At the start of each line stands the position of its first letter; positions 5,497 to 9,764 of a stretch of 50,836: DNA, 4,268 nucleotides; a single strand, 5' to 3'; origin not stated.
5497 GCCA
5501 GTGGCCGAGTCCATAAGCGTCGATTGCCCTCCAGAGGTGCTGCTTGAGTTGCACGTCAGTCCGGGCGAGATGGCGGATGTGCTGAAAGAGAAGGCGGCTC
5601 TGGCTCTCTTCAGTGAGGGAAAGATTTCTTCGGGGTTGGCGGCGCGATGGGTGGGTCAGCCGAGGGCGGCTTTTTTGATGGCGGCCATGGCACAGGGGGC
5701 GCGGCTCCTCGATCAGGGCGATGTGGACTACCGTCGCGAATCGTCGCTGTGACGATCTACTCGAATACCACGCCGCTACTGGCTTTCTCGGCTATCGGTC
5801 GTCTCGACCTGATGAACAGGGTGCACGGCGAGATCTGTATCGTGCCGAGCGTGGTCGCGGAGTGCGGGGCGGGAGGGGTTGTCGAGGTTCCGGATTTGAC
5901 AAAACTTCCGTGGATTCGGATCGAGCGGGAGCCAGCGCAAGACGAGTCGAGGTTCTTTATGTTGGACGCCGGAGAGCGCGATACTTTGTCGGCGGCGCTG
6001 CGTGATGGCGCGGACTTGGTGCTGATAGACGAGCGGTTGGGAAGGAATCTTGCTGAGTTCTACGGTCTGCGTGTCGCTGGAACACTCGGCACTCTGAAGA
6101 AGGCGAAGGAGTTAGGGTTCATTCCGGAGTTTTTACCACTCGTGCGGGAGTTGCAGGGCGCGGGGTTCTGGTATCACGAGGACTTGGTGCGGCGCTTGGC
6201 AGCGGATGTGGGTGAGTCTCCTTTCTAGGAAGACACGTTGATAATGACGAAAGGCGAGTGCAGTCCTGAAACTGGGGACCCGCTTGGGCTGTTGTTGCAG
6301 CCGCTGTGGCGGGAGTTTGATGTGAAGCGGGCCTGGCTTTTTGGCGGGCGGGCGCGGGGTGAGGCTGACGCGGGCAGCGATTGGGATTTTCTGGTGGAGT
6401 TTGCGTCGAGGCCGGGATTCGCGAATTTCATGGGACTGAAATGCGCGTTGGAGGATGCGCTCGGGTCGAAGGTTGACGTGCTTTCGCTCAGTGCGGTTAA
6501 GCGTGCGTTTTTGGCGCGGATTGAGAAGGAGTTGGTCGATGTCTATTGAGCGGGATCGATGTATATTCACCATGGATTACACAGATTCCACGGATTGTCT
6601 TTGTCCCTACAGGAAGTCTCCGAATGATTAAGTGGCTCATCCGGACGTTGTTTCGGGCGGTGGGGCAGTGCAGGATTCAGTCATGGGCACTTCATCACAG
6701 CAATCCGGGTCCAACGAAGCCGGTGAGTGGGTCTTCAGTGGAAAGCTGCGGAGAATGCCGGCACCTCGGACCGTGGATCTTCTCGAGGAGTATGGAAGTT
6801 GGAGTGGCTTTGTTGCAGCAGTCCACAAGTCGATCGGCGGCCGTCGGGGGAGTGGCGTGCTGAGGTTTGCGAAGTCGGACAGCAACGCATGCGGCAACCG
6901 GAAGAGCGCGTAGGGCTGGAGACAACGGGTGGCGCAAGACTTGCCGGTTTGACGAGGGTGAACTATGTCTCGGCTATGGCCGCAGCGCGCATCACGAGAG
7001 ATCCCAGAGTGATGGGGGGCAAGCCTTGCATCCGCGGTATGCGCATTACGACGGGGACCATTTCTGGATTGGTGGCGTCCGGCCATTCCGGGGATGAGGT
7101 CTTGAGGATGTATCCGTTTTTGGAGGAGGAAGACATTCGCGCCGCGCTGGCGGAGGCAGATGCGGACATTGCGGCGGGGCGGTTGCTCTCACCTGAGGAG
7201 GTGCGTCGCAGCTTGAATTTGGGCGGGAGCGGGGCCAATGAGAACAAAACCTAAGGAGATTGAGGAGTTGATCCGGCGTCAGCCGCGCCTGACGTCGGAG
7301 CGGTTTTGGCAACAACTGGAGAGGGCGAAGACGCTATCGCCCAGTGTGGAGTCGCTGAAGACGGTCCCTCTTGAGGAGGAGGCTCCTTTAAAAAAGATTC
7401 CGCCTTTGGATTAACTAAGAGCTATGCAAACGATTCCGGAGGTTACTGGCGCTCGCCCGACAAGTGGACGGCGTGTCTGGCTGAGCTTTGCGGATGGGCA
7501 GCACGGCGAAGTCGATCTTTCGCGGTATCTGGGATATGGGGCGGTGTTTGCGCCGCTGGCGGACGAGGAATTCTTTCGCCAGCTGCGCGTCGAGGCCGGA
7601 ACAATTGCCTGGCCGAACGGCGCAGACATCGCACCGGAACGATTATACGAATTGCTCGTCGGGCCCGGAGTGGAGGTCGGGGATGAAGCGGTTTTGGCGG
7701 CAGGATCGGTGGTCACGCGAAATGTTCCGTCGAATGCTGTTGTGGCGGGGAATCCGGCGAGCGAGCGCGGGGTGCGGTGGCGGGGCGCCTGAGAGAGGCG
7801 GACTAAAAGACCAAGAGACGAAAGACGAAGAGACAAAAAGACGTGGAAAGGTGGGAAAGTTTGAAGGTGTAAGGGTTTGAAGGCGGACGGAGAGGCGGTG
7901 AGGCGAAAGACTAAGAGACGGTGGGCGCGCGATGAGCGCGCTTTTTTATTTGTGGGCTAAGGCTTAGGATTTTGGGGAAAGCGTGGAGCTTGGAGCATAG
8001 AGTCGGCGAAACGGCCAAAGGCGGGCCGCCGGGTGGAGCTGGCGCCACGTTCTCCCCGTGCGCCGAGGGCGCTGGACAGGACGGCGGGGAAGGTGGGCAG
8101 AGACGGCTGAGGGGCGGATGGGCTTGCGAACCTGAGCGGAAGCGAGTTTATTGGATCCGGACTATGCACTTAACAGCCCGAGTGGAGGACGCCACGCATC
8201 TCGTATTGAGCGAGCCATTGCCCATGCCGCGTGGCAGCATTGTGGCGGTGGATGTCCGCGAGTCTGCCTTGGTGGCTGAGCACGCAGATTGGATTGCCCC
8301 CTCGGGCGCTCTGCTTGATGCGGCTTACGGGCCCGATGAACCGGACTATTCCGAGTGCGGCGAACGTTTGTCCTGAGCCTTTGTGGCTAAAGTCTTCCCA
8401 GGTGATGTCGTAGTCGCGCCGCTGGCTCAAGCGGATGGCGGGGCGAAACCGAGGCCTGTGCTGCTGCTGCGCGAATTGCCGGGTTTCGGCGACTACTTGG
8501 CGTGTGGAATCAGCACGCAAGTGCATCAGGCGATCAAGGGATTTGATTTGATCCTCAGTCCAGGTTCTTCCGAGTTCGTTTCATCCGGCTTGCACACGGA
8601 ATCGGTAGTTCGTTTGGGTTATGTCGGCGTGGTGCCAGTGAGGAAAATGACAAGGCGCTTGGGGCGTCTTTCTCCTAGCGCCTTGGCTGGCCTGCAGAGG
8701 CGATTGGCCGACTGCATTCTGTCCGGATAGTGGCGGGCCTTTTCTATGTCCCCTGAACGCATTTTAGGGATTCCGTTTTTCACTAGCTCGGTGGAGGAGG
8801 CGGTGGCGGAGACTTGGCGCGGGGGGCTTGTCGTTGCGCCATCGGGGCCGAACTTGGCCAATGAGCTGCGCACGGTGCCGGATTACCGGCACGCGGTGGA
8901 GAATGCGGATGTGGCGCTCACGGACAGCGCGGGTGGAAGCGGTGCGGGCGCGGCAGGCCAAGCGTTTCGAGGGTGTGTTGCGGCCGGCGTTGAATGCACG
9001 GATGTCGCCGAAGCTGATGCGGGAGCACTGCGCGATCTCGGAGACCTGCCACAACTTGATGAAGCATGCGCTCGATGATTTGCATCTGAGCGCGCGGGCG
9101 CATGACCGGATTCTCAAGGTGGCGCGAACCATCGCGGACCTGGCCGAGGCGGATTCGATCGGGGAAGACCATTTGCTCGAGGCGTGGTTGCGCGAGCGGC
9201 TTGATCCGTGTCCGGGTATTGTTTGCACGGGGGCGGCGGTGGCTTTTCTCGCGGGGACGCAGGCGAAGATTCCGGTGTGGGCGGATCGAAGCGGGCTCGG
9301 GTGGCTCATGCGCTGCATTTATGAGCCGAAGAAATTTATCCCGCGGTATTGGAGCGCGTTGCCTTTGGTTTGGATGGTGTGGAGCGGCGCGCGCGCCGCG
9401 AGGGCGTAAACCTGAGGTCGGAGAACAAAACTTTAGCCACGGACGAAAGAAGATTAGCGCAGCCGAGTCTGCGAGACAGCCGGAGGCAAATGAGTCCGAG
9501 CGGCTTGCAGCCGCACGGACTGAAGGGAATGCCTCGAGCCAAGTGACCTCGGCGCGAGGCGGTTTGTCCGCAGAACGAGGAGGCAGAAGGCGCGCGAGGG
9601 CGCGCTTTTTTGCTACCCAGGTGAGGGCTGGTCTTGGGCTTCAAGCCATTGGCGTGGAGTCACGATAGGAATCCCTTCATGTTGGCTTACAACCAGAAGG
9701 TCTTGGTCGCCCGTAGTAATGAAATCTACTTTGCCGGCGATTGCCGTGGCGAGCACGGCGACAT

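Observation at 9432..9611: Four-copy structured element (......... ... conserved hairpin ... variable hairpin ... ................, then terminator) marking cassette boundaries: candidate new sRNA family or recombination site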

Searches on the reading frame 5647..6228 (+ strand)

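Call 9: search_protein_families(library=pfam, proteins=[window:5647-6228:+], max_evalue=0.01)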
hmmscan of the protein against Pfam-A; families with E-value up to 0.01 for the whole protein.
window:5647-6228:+ (193 aa): 1 family
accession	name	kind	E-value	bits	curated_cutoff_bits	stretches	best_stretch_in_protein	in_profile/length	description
PF11848.13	DUF3368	-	1.3e-10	41.4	27.3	1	143-183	1-41/46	Domain of unknown function (DUF3368)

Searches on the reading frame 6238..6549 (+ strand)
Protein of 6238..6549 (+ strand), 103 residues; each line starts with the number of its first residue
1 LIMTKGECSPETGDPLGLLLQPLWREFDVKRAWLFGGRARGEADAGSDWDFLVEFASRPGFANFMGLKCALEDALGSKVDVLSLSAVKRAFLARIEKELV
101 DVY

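Call 9: search_protein_families(library=pfam, proteins=[window:6238-6549:+], max_evalue=0.01)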
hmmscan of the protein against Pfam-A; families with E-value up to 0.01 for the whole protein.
window:6238-6549:+ (103 aa): 2 families
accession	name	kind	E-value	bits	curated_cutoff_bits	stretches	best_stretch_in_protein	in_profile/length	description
PF18765.7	Polbeta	-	6.8e-11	42.6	26.9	1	26-98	10-83/93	Polymerase beta, Nucleotidyltransferase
PF01909.29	NTP_transf_2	-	1.3e-08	35.6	21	1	26-96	11-86/93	Nucleotidyltransferase domain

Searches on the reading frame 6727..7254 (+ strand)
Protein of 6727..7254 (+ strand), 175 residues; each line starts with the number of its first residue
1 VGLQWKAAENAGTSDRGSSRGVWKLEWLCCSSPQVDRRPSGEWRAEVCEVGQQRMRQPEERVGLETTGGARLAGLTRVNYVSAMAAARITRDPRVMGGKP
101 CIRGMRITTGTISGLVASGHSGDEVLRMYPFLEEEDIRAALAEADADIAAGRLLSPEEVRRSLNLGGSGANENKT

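Call 9: search_protein_families(library=pfam, proteins=[window:6727-7254:+], max_evalue=0.01)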
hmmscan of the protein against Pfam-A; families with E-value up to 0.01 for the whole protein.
window:6727-7254:+ (175 aa): 1 family
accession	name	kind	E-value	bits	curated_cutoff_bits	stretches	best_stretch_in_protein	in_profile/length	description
PF04255.20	DUF433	-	2.1e-21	75.9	23.6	1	89-142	1-54/56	Protein of unknown function (DUF433)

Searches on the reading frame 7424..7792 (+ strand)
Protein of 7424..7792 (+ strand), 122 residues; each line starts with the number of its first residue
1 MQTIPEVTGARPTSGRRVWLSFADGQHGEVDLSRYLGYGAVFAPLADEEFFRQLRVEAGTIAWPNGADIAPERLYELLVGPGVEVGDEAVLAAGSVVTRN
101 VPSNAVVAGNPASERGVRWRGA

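Call 9: search_protein_families(library=pfam, proteins=[window:7424-7792:+], max_evalue=0.01)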
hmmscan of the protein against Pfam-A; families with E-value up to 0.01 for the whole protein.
window:7424-7792:+ (122 aa): 3 families
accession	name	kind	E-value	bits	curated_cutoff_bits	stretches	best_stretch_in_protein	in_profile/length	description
PF10387.14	DUF2442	-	6.3e-15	55.6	23.9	1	8-76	2-68/72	Protein of unknown function (DUF2442)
PF14602.12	Hexapep_2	-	0.00034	20.7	27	1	82-99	17-34/34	Hexapeptide repeat of succinyl-transferase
PF00132.30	Hexapep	-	0.0019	18.3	27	1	79-99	16-36/36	Bacterial transferase hexapeptide (six repeats)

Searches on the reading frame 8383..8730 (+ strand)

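Call 9: search_protein_families(library=pfam, proteins=[window:8383-8730:+], max_evalue=0.01)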
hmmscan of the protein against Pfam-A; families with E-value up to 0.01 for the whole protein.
window:8383-8730:+ (115 aa): 1 family
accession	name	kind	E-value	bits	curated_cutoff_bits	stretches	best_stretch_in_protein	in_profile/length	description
PF02452.23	PemK_toxin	-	1.3e-07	32.2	23.1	1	6-110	2-107/109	PemK-like, MazF-like toxin of type II toxin-antitoxin system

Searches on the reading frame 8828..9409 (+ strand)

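Call 9: search_protein_families(library=pfam, proteins=[window:8828-9409:+], max_evalue=0.01)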
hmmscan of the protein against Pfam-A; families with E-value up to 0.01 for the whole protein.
window:8828-9409:+ (193 aa): 2 families
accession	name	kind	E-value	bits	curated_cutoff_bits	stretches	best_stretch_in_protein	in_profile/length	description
PF13335.12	Mg_chelatase_C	-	2.7e-26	92.4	26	1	33-119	8-90/94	Magnesium chelatase, subunit ChlI C-terminal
PF03808.19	Glyco_tran_WecG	-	2.4e-11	44.1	27.4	1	118-174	110-168/168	Glycosyl transferase WecG/TagA/CpsF family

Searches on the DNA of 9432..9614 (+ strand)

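Call 66: search_with_rna_model(model_id=R1, sources=[L035, L036, L037, L038, L039, L040, L041, L042, L043, L044, L045, L046, L047, L048, L049, L050], max_evalue=0.0001)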
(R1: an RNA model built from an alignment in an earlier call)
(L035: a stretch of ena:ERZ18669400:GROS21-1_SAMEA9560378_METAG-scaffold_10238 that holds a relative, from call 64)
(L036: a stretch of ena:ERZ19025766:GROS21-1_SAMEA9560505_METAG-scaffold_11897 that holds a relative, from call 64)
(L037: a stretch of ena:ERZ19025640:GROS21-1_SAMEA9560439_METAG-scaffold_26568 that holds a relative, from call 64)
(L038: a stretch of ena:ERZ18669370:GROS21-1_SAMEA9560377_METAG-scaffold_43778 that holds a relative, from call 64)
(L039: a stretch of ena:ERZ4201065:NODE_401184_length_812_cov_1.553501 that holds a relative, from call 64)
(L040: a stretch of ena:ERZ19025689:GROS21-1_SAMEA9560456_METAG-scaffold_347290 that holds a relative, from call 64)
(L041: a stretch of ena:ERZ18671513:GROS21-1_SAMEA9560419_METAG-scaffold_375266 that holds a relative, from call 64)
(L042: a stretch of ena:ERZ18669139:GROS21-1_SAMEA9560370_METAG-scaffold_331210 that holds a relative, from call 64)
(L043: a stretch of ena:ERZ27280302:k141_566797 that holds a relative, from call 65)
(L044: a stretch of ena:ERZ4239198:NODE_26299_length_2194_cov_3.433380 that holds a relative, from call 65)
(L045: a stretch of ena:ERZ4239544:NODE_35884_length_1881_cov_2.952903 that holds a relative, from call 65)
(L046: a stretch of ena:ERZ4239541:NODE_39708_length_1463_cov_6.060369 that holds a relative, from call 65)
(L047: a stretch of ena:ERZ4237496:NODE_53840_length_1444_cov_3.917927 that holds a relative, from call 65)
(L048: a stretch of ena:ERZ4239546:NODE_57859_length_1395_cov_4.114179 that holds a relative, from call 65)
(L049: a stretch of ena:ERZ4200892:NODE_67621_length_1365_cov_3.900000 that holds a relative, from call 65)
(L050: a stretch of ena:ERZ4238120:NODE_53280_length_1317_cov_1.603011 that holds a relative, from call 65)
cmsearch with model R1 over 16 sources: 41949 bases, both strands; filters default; matches with E-value up to 0.0001: 25.
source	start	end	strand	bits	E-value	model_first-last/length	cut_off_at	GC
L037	1237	1320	+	86.8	1e-16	1-84/84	no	0.61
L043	8705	8787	+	86.5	1.2e-16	1-84/84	no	0.67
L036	4176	4259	+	85.2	2.2e-16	1-84/84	no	0.62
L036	1461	1543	+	83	6.3e-16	1-84/84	no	0.72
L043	6558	6641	+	78.6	5.2e-15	1-84/84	no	0.65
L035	1116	1232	+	66.1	2.1e-12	1-84/84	no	0.64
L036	3376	3492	+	66.1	2.1e-12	1-84/84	no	0.64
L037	437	553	+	66.1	2.1e-12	1-84/84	no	0.64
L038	1124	1240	+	66.1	2.1e-12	1-84/84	no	0.64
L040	549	665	+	66.1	2.1e-12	1-84/84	no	0.64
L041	401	517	+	66.1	2.1e-12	1-84/84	no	0.64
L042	180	296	+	66.1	2.1e-12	1-84/84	no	0.64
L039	168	284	+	65.6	2.6e-12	1-84/84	no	0.65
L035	1882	2002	+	59.6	4.9e-11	1-84/84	no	0.69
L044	1815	1915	+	57.2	1.5e-10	1-84/84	no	0.63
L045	1353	1453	+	57.2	1.5e-10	1-84/84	no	0.63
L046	255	355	+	57.2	1.5e-10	1-84/84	no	0.63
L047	276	376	+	57.2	1.5e-10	1-84/84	no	0.63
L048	160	260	+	57.2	1.5e-10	1-84/84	no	0.63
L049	555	655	+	57.2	1.5e-10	1-84/84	no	0.63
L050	73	173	+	57.2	1.5e-10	1-84/84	no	0.63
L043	974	1090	+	55.5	3.3e-10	1-84/84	no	0.68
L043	5084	5184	+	55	4.5e-10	1-84/84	no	0.64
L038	1975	2059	+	52.6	1.4e-09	1-84/84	no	0.55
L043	736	794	+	39.6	7.2e-07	1-84/84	no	0.58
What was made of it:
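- L043 has 5 copies in 11.6 kb (call 66).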

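Call 71: search_dna_similar(query=window:9432-9611:+, collection=plasmids, mode=distant, max_evalue=0.01)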
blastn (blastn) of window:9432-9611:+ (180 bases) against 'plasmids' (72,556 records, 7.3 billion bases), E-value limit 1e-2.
No match.

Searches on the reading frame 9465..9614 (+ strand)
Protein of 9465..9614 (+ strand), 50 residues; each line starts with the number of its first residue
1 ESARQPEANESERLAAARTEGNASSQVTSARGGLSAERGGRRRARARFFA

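Call 62: find_homologous_proteins(query=A3, max_evalue=1)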
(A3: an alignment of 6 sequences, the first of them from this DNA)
Query A3 (6 sequences) (50 aa, profile of the alignment): 19 proteins with E <= 1 among 5569 candidates.
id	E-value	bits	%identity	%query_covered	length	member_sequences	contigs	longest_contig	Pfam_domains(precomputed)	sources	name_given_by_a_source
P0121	5.6e-17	79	62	78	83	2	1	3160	-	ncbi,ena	-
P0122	8.9e-15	72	100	100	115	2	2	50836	-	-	-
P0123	4.0e-14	70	54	56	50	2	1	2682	-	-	-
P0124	3.5e-12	64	51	56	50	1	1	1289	-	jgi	jgi:hypothetical protein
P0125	2.5e-11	61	60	60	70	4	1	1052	-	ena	-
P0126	4.2e-11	60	43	80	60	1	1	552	-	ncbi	-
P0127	1.8e-10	58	65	62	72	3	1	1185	-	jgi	jgi:outer membrane receptor protein involved in Fe transport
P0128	3.0e-8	51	52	84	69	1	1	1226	-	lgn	-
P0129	1.2e-7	49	61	62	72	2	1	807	-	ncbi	-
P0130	1.9e-7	49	63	82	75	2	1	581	-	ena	-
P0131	1.0e-6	46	39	70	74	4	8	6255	-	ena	-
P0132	8.3e-6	43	59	64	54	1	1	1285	-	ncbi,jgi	jgi:hypothetical protein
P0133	8.8e-6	43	57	46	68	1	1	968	-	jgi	jgi:hypothetical protein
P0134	1.4e-4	39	57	42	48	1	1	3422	-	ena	-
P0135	2.6e-4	38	64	66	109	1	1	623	-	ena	-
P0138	1.1e-1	30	44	36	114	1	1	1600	-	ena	-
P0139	4.9e-1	28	76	34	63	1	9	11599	-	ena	-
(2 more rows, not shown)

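Call 64: find_encoding_contigs(protein=P0131, flank=6000, max_places=8)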
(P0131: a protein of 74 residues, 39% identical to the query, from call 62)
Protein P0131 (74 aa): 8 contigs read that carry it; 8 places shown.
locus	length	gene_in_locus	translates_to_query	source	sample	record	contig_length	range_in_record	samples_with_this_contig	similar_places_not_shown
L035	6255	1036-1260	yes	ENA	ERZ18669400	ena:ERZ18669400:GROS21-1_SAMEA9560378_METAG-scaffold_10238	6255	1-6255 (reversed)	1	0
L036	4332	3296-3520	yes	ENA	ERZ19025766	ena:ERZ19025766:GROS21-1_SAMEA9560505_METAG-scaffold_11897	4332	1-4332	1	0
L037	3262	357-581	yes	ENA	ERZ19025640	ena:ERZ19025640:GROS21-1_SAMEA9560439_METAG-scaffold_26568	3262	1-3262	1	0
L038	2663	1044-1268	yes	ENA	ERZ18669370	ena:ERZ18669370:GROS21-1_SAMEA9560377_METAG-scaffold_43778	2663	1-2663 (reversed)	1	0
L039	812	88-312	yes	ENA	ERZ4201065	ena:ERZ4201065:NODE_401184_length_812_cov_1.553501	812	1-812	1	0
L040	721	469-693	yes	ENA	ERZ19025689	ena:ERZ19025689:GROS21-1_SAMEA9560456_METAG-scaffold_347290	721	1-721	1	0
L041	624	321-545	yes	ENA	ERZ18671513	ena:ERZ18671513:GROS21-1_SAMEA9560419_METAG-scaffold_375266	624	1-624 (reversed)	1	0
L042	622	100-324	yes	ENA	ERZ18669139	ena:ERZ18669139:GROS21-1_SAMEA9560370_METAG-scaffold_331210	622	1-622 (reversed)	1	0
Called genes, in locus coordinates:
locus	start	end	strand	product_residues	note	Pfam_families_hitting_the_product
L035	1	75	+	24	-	?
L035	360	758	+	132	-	-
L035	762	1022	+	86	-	-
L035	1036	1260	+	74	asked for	-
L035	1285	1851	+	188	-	PF00132:Hexapep (faint)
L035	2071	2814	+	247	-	PF03808:Glyco_tran_WecG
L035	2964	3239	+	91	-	PF09720:Unstab_antitox (weak)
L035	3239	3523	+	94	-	-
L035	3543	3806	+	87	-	PF10387:DUF2442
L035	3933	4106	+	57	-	-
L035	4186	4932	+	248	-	PF02661:Fic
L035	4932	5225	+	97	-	PF01909:NTP_transf_2, PF18765:Polbeta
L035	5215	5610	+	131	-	PF03808:Glyco_tran_WecG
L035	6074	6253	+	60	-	?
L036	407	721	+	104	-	-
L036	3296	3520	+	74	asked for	-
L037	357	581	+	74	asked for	-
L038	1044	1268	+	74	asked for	-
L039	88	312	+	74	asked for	-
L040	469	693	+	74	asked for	-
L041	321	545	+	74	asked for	-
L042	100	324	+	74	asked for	-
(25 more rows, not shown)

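Call 65: find_encoding_contigs(protein=P0139, flank=8000, max_places=8)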
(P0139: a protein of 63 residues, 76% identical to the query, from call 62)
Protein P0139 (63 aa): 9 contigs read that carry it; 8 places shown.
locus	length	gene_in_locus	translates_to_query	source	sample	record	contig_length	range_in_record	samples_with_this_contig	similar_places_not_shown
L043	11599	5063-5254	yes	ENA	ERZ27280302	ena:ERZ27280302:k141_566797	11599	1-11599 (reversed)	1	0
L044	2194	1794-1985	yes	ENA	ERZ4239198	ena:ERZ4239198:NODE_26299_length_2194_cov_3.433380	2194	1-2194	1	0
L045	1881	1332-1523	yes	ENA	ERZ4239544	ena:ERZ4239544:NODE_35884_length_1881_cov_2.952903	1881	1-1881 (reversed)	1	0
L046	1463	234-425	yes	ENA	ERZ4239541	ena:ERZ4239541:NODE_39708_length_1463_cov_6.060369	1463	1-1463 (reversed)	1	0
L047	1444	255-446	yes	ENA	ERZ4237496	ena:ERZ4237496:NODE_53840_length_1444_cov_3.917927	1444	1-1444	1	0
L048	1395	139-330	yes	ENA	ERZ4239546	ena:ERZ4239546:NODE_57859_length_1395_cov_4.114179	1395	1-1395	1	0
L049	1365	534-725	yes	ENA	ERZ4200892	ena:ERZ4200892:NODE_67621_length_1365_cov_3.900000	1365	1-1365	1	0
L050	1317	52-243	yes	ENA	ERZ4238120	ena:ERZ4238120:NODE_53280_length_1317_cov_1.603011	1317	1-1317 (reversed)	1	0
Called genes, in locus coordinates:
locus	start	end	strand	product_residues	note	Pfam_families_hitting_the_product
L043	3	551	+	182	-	?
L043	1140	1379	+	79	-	PF04255:DUF433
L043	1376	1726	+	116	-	PF18478:PIN_10 (weak), PF18480:DUF5615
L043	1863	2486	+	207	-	-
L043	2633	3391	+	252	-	PF00156:Pribosyltran (weak)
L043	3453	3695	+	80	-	PF16277:DUF4926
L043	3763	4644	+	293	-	PF00534:Glycos_transf_1, PF13692:Glyco_trans_1_4, PF20706:GT4-conflict (weak)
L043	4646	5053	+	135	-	-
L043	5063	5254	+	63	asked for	-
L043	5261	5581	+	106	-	PF01909:NTP_transf_2, PF18765:Polbeta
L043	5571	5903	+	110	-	PF01934:HepT-like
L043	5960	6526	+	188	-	PF00132:Hexapep (weak), PF14602:Hexapep_2 (weak)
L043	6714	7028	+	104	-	PF04255:DUF433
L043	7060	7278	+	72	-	-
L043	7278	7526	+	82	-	-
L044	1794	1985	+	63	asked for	-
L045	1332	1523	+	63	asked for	-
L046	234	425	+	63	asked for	-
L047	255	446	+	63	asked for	-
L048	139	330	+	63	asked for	-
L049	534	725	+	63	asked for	-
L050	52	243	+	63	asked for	-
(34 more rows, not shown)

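Call 79: find_encoding_contigs(protein=P0134, flank=5000, max_places=4)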
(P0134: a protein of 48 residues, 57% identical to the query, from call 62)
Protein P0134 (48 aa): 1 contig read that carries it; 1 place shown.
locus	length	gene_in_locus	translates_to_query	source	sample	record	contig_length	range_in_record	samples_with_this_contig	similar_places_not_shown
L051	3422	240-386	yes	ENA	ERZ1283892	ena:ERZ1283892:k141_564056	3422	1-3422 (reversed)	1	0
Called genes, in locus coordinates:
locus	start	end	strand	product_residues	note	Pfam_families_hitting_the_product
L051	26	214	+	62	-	-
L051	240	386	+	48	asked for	-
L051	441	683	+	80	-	PF03683:UPF0175, PF24001:DUF7317 (weak)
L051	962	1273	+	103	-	PF04255:DUF433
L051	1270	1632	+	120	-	PF18480:DUF5615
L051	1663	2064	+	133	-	-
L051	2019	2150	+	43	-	-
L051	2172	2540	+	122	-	PF01909:NTP_transf_2, PF18765:Polbeta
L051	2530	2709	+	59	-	-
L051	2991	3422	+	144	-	?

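Call 80: find_encoding_contigs(protein=P0127, flank=5000, max_places=4)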
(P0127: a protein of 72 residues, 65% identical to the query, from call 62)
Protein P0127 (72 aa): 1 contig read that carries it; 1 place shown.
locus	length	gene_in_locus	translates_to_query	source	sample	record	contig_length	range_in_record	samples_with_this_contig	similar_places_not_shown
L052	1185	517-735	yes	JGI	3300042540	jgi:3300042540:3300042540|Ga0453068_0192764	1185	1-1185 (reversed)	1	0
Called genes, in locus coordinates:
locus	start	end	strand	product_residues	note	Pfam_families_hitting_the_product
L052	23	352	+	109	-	-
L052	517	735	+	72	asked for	-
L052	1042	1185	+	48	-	?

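Call 81: find_encoding_contigs(protein=P0138, flank=5000, max_places=4)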
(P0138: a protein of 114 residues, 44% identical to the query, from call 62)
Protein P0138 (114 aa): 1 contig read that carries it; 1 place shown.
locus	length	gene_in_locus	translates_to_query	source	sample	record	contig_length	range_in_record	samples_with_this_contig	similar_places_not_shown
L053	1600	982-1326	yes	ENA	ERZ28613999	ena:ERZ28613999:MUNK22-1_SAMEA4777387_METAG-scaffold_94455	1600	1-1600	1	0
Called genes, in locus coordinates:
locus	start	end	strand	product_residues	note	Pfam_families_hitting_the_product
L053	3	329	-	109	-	?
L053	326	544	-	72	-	-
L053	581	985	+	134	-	PF04892:VanZ-LLP1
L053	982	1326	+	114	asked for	-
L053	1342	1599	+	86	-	?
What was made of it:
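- It is associated exclusively with one polysaccharide locus and is strictly co-oriented with it (calls 64-66, 79, 81).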
